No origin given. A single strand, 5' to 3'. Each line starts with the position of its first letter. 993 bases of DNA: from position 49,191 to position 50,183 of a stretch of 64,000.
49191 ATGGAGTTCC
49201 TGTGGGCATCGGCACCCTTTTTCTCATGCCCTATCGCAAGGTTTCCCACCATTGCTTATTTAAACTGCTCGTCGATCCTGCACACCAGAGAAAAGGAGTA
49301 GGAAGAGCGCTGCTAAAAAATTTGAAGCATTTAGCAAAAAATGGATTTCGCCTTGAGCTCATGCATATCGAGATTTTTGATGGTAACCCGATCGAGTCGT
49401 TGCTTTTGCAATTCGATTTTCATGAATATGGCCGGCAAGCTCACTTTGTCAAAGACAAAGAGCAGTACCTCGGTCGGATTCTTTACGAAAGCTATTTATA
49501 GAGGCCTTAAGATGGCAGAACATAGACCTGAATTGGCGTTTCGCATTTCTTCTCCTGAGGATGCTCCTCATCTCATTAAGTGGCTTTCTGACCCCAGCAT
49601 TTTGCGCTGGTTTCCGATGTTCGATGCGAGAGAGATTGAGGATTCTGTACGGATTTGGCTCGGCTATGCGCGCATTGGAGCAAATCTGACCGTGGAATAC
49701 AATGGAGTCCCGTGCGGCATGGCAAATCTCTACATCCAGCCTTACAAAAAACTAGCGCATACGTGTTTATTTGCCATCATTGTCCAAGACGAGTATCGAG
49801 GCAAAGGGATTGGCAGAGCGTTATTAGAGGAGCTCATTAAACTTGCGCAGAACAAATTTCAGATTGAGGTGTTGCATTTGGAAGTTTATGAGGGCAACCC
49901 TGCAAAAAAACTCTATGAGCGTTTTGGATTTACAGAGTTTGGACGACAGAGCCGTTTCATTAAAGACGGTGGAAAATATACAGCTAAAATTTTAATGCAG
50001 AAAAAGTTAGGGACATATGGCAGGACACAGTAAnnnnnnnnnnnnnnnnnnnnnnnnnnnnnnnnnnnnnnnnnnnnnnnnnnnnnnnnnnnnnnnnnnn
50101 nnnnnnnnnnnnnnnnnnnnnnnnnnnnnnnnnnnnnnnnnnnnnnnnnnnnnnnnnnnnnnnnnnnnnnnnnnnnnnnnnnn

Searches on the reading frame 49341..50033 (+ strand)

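Call 43: search_protein_families(library=pfam, proteins=[window:49341-50033:+], max_evalue=0.0001)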
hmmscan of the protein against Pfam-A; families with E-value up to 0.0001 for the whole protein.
window:49341-50033:+ (230 aa): 6 families
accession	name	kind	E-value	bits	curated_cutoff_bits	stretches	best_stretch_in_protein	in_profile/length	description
PF00583.31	Acetyltransf_1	-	2.8e-17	63.5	20.7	1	106-197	24-116/116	Acetyltransferase (GNAT) family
PF13508.13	Acetyltransf_7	-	6e-14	52.6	27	1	118-199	8-84/84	Acetyltransferase (GNAT) domain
PF13673.13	Acetyltransf_10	-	1.2e-10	41.9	23.6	1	119-211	37-119/128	Acetyltransferase (GNAT) domain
PF13302.13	Acetyltransf_3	-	4.4e-10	40.8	25.4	1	67-198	4-138/138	Acetyltransferase (GNAT) domain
PF08445.16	FR47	-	3.3e-07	30.7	22.1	1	140-200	21-80/86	FR47-like protein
PF13420.13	Acetyltransf_4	-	1.1e-06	29.2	24.3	1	71-214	5-151/155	Acetyltransferase (GNAT) domain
